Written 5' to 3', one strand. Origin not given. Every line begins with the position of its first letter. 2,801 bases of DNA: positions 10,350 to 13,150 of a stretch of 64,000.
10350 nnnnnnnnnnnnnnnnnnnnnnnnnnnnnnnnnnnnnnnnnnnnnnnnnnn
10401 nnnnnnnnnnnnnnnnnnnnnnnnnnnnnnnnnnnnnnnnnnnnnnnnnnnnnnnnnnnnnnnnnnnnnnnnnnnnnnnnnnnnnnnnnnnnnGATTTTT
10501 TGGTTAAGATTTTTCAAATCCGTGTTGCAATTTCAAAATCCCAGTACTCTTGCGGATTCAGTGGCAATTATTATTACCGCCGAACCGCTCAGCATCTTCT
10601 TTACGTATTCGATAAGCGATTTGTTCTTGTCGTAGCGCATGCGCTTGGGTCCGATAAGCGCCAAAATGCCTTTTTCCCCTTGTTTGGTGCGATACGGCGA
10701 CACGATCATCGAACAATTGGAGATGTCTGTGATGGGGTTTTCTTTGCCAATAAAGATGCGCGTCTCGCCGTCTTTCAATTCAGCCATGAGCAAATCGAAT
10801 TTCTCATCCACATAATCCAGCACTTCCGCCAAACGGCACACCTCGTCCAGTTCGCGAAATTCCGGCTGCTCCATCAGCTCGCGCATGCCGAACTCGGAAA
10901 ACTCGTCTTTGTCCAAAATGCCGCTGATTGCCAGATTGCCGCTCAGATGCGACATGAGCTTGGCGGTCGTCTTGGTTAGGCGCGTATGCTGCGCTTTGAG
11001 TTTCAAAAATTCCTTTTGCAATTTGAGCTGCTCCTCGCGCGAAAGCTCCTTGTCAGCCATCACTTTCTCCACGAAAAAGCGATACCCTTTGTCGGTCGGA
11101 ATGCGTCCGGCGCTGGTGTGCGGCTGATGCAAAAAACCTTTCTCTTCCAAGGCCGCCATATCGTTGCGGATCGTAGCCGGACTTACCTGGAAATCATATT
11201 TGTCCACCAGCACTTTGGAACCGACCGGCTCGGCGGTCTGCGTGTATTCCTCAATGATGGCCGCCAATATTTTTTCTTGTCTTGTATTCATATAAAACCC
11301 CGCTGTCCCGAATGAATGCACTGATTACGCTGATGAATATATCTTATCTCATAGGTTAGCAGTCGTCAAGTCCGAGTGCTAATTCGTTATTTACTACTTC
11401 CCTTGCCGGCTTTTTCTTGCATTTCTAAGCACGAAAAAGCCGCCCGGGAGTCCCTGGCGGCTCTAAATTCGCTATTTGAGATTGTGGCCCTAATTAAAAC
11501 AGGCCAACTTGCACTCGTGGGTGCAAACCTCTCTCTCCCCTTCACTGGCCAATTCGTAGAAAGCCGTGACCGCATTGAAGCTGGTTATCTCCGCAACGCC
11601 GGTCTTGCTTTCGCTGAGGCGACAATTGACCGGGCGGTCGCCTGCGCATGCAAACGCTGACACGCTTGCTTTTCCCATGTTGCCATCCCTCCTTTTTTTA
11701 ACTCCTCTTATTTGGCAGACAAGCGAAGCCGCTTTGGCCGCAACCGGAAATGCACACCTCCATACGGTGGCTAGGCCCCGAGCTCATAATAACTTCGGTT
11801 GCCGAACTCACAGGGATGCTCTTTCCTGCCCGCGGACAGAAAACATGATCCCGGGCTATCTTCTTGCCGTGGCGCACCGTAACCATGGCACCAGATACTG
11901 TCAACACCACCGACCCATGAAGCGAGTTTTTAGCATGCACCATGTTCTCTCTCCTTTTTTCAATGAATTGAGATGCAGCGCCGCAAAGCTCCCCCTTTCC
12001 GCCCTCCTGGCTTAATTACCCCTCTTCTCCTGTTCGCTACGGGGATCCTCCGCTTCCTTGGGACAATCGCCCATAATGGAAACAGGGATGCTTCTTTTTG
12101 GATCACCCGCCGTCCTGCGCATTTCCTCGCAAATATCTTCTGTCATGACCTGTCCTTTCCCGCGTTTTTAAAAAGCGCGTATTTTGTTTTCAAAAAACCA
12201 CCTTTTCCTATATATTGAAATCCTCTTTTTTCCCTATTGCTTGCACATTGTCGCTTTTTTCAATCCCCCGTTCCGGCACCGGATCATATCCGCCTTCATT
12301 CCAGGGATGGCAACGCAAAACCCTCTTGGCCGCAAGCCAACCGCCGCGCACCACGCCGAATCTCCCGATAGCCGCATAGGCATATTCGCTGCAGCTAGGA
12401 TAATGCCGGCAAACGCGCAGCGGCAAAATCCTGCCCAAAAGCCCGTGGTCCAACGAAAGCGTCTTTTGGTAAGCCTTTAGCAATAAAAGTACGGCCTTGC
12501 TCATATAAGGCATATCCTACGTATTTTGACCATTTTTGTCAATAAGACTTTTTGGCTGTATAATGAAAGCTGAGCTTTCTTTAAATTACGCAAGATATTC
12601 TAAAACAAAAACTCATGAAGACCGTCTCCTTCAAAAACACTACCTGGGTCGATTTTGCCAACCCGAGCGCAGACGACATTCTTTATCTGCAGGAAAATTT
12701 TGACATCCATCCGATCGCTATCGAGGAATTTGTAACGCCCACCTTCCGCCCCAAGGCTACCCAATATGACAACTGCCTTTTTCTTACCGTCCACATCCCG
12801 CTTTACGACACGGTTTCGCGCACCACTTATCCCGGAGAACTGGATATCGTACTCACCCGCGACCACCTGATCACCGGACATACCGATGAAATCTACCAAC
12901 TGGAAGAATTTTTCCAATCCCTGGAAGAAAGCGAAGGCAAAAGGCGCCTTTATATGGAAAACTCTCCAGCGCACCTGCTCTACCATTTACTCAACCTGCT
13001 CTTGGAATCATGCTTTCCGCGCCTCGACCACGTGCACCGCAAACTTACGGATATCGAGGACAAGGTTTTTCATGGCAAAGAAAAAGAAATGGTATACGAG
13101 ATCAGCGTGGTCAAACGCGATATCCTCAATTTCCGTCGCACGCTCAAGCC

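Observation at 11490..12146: Three consecutive small cysteine-containing ORFs between hrcA and yidD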

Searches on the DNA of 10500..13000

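Call 4: search_rna_families(source=window, start=10500, end=13000, threshold=evalue, max_evalue=1, show_alignments=3)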
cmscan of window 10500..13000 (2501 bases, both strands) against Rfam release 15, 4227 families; matches with E-value up to 1: 2.
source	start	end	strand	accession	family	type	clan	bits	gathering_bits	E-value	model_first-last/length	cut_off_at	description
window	11433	11517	-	RF02552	RcsR1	Gene; sRNA;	-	23.1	60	0.088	1-96/96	no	RcsR1 sRNA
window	11432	11486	-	RF02871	ncS54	Gene; sRNA;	-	18.4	43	0.64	1-79/79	no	Burkholderia sRNA 54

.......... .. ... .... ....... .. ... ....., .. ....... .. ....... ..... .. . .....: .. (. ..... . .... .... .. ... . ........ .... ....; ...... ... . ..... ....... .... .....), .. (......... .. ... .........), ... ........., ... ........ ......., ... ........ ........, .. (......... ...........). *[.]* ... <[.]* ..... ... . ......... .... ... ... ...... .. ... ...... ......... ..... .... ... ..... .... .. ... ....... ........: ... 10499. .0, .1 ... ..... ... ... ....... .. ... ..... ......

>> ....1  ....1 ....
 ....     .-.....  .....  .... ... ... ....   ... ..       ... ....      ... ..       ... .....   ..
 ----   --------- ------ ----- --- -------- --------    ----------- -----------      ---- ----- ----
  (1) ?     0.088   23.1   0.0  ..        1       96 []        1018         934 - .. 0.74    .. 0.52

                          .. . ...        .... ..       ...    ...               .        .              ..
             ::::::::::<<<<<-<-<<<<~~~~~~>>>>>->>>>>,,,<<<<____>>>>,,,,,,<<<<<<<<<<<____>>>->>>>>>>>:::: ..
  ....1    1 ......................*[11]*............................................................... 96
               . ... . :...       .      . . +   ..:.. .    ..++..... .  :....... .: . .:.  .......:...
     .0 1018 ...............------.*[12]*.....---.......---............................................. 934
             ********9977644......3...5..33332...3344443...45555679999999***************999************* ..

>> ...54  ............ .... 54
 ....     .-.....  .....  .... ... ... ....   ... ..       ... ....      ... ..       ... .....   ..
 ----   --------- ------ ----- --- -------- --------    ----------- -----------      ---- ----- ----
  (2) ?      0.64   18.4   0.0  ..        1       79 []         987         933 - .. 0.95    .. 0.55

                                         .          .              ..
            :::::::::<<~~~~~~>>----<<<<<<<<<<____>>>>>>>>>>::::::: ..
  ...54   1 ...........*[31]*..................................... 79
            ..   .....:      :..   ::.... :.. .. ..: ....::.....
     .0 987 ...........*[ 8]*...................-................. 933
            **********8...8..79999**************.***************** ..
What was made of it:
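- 11434..11461 (-): Intrinsic terminator closing the yidD-ORF44-ORF81-ORF62 unit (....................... followed by UUUUU). It explains the weak sRNA-model hits RcsR1 and ncS54, which are matches to a terminator hairpin (call 4).
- On Known non-coding RNA (Rfam): The only matches are two sub-threshold sRNA models on the terminator hairpin: 23 bits against a gathering score of 60, and 18 against 43 (call 4).
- There is no Rfam hit other than the terminator hairpin (call 4).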

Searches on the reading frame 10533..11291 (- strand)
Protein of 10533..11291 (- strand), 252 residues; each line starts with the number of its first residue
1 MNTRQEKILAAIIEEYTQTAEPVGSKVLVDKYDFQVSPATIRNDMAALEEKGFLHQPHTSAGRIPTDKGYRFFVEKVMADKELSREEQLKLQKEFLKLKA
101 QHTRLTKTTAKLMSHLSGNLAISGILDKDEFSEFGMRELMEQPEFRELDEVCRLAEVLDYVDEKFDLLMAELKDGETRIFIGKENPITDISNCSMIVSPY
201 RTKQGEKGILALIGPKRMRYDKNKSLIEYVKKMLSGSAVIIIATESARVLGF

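Call 16: find_related_loci(query=window:10533-11291:-, collection=genome_contigs, flank=4000)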
Query window:10533-11291:- (252 aa) in genome_contigs; peptide patterns used: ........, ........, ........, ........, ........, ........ (x = any residue, [..] = any of these).
195 stretches matched a pattern; 24 encode a relative of the query (tblastn E <= 1e-3); 24 distinct loci.
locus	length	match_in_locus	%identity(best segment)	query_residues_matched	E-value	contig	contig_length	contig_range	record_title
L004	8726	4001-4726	81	1-242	3e-135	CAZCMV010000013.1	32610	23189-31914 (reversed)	MAG TPA_asm: uncultured Bdellovibrionales bacterium isolate SRP192927_co1_222 genome assembly, contig: NODE_2250_length_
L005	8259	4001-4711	81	1-237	7e-133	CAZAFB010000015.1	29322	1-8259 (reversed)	MAG TPA_asm: uncultured Bdellovibrionales bacterium isolate binchicken_co20_187 genome assembly, contig: NODE_3369_lengt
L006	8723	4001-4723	79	1-242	3e-130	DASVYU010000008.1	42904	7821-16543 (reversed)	MAG TPA_asm: Patescibacteria group bacterium isolate SMAG_U2610 k141_451671, whole genome shotgun sequence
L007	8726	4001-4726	76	1-242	8e-128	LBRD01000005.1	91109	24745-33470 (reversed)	MAG: Parcubacteria group bacterium GW2011_GWC1_36_108 UR95_C0005, whole genome shotgun sequence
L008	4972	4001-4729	76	1-243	5e-128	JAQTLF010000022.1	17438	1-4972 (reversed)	MAG: Candidatus Moraniibacteriota bacterium isolate STA_10 NODE_6196_length_17438_cov_6.377852_Sandtown_A, whole genome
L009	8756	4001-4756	72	1-252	3e-127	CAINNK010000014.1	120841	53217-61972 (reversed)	uncultured bacterium isolate AM_bin-0953 genome assembly, contig: bin-0953:14/46, whole genome shotgun sequence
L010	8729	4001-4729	75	1-243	6e-127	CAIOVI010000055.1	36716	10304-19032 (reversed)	uncultured bacterium isolate MJ110830A_bin-153 genome assembly, contig: bin-153:55/63, whole genome shotgun sequence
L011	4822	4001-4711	77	1-237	5e-127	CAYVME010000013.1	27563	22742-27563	MAG TPA_asm: uncultured Bdellovibrionales bacterium isolate SRP011637_co1_104 genome assembly, contig: NODE_417_length_2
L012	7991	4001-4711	77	1-237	1e-126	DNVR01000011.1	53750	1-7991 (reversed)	MAG TPA_asm: Candidatus Moraniibacteriota bacterium isolate UBA12142 contig_406, whole genome shotgun sequence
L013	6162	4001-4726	75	1-242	2e-126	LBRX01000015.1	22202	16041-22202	MAG: Candidatus Moranbacteria bacterium GW2011_GWE2_36_40 US16_C0015, whole genome shotgun sequence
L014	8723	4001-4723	76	1-241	9e-127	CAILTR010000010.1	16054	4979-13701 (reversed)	uncultured bacterium isolate Kiruna_bin-03023 genome assembly, contig: bin-03023:010/120, whole genome shotgun sequence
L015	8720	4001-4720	75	1-240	2e-126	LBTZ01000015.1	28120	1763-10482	MAG: Parcubacteria group bacterium GW2011_GWD2_38_11 US70_C0015, whole genome shotgun sequence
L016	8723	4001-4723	75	1-241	6e-126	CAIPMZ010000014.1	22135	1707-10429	uncultured bacterium isolate Ja1_bin-0683 genome assembly, contig: bin-0683:014/145, whole genome shotgun sequence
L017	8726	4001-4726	72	1-242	8e-124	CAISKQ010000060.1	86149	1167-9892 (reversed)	uncultured bacterium isolate LJ_bin-4100 genome assembly, contig: bin-4100:60/67, whole genome shotgun sequence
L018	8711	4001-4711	74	1-237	1e-123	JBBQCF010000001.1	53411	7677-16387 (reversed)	MAG: Candidatus Moraniibacteriota bacterium isolate Co_metawrap_1272 Cmw_1272_k141_10973311_length_53411_cov_12.9984, wh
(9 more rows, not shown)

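Call 28: find_related_loci(query=window:10533-11291:-, collection=metagenome_contigs, flank=2600)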
Query window:10533-11291:- (252 aa) in metagenome_contigs; peptide patterns used: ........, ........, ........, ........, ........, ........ (x = any residue, [..] = any of these).
255 stretches matched a pattern; 21 encode a relative of the query (tblastn E <= 1e-3); 21 distinct loci.
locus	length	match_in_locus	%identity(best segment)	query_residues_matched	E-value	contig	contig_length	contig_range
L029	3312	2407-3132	76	1-242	5e-132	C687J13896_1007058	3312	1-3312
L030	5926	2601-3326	76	1-242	5e-128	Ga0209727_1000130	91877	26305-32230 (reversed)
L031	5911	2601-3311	77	1-237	8e-127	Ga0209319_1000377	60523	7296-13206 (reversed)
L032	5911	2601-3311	77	1-237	5e-127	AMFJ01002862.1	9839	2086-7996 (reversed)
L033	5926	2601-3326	75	1-242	9e-127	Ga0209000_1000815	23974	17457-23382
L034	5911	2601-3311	77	1-237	8e-127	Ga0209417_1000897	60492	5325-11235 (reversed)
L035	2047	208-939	74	1-244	1e-133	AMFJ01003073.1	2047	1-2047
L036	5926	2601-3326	73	1-242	9e-125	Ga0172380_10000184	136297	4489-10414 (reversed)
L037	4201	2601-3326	73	1-242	6e-125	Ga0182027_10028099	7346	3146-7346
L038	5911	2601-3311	73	1-237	3e-123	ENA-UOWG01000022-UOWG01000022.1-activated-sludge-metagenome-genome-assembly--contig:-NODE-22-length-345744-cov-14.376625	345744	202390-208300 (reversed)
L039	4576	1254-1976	73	1-241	2e-123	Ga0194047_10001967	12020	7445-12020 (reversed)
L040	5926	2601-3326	74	1-242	9e-124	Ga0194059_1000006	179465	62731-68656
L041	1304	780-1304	73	1-175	1e-90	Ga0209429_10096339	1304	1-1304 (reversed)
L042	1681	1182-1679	77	1-166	2e-86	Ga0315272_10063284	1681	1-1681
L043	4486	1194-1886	49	1-232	7e-78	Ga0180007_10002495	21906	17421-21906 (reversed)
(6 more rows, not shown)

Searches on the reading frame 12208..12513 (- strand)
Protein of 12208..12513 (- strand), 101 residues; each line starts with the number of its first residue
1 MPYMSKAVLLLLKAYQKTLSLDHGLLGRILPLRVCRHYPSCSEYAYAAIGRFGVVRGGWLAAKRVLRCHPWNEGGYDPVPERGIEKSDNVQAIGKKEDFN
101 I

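Call 9: find_encoding_contigs(protein=window:12208-12513:-, flank=4000, max_places=10)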
Protein window:12208-12513:- (101 aa): 3 contigs read that carry it; 1 place shown.
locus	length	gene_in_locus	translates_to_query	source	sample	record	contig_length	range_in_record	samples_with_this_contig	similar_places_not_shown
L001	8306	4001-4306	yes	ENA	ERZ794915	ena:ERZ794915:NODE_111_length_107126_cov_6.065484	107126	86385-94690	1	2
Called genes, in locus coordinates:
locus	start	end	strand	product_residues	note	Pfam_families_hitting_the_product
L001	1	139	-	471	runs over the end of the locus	PF00772:DnaB, PF13481:AAA_25, PF03796:DnaB_C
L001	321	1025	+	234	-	-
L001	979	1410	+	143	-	-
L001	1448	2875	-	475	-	PF00133:tRNA-synt_1 (faint), PF01406:tRNA-synt_1e, PF01921:tRNA-synt_1f (faint), PF09334:tRNA-synt_1g, PF23493:CysS_C (faint), PF09334:tRNA-synt_1g (weak), PF09190:DALR_2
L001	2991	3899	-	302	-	PF01544:CorA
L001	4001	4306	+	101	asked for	PF01809:YidD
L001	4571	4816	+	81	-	-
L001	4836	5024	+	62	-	-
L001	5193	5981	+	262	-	PF08220:HTH_DeoR (faint), PF01628:HrcA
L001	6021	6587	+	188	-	PF01025:GrpE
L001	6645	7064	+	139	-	PF00011:HSP20, PF17886:ArsA_HSP20 (weak)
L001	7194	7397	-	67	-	-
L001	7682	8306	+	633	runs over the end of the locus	PF00012:HSP70, PF06723:MreB_Mbl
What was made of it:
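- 12208..12513 (-): yidD (membrane protein insertion efficiency factor). It is 98 aa from the ATG at 12504, or 101 aa from 12513. It is the first gene of the unit. Pfam PF01809 hit on the called gene (call 9).
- Checked: The upstream gene hits Pfam YidD and the downstream gene hits Pfam HrcA (call 9).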
